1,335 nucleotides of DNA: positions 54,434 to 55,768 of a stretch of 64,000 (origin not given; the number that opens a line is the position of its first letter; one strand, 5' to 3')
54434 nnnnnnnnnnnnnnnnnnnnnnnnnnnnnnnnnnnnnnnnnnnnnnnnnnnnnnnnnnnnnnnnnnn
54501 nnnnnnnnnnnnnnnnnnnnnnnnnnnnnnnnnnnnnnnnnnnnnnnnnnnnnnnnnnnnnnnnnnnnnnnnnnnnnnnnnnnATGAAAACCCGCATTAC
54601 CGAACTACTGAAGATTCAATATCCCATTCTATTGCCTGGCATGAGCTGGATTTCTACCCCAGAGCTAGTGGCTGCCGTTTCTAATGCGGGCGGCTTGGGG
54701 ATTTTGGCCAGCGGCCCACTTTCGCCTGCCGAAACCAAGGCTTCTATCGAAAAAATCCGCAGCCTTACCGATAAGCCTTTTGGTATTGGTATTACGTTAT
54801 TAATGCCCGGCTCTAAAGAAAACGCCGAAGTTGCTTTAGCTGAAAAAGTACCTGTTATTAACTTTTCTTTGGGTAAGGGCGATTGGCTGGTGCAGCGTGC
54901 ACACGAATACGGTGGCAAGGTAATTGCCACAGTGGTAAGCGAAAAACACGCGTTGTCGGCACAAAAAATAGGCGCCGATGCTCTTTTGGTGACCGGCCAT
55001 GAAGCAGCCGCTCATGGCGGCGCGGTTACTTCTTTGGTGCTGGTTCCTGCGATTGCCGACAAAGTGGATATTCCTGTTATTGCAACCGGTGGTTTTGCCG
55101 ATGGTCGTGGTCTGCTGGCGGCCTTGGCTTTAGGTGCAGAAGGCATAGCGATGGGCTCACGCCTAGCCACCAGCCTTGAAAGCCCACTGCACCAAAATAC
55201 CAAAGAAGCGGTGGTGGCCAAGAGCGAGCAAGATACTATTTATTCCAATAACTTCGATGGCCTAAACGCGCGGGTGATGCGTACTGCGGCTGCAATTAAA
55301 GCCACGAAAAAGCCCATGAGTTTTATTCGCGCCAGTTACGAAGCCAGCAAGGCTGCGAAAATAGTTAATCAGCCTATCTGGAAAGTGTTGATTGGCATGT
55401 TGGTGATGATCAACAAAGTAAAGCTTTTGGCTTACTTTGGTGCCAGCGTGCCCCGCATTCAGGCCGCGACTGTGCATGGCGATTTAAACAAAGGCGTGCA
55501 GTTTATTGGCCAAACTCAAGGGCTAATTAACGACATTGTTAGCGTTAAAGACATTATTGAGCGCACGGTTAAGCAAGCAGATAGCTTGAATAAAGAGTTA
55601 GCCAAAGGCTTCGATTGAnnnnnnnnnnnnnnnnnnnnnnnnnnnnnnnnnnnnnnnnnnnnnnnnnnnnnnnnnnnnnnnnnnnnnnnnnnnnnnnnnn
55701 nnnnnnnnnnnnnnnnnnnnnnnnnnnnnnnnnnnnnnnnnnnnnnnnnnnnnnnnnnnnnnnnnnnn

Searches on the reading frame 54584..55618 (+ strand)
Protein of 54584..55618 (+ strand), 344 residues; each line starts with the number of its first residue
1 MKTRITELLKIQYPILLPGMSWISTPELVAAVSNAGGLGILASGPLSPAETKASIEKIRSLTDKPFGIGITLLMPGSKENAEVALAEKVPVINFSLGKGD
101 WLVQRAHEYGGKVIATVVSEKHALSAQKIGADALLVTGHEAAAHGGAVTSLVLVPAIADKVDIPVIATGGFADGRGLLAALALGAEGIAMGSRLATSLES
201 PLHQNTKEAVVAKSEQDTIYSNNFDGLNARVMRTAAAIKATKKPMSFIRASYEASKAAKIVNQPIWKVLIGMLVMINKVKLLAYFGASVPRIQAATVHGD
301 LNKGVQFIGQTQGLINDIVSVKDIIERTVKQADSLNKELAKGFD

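Call 3: search_protein_families(library=pfam, proteins=[window:54584-55618:+], max_evalue=0.01)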
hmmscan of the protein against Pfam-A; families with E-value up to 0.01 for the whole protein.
window:54584-55618:+ (344 aa): 4 families
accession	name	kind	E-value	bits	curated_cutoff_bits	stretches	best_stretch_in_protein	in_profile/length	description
PF03060.21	NMO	-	3.9e-60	204.4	28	2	82-329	107-329/331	Nitronate monooxygenase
PF00478.31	IMPDH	-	6.4e-12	45.6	25.6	1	130-209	175-254/345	IMP dehydrogenase / GMP reductase domain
PF01070.24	FMN_dh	-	4.5e-11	42.8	24.9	1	113-197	222-308/350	FMN-dependent dehydrogenase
PF02581.23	TMP-TENI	-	0.00017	21.5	27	1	80-193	62-179/180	Thiamine monophosphate synthase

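Call 4: search_protein_families(library=ncbifam, proteins=[window:54584-55618:+], max_evalue=0.01)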
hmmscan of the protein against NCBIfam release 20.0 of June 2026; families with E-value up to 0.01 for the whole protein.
window:54584-55618:+ (344 aa): 17 families
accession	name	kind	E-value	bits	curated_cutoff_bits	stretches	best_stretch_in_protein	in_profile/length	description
TIGR03151.1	enACPred_II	equivalog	4.9e-74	249.4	453.1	2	2-239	1-238/307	enoyl-[acyl-carrier-protein] reductase FabK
TIGR01302.1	IMP_dehydrog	equivalog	1.8e-10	40.3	481.5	1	137-210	302-375/450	IMP dehydrogenase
NF008398.0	PRK11197.1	subfamily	1.5e-08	33.9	376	1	107-196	243-334/381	L-lactate dehydrogenase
NF033901.1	L_lactate_LldD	exception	3.4e-07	29.6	550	1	105-197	241-335/377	FMN-dependent L-lactate dehydrogenase LldD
TIGR02814.1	pfaD_fam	subfamily_domain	2.7e-06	26.4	449.25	1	10-83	16-90/444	PfaD family polyunsaturated fatty acid/polyketide biosynthesis protein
TIGR03966.1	actino_HemFlav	equivalog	8.1e-06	24.8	470.85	1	108-192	245-332/385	pre-mycofactocin synthase MftD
NF005819.0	PRK07695.1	equivalog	0.00015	21.5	251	1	114-199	99-185/205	thiazole tautomerase TenI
NF005311.0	PRK06843.1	equivalog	0.00025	20.1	779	0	131-203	225-297/404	inosine 5-monophosphate dehydrogenase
NF002231.0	PRK01130.1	subfamily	0.00037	19.6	189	1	102-195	118-214/230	putative N-acetylmannosamine-6-phosphate 2-epimerase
NF010112.0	PRK13585.1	equivalog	0.00048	19.8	243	1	125-195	156-225/241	1-(5-phosphoribosyl)-5-[(5-phosphoribosylamino)methylideneamino]imidazole-4-carboxamide isomerase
TIGR02151.1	IPP_isom_2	equivalog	0.0014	17.6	281.3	1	148-210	245-303/338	type 2 isopentenyl-diphosphate Delta-isomerase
TIGR02708.1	L_lactate_ox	equivalog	0.004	16.2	645.5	1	121-192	240-313/367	L-lactate oxidase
NF038364.1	AglZ_HisF2_fam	equivalog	0.0046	16.4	310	1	121-193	155-227/248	AglZ/HisF2 family acetamidino modification protein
TIGR01304.1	IMP_DH_rel_2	equivalog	0.0056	16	342.1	0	163-203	255-295/365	GuaB3 family IMP dehydrogenase-related protein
NF005869.0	PRK07807.1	equivalog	0.0064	15.6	549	0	150-206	318-374/479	GuaB1 family IMP dehydrogenase-related protein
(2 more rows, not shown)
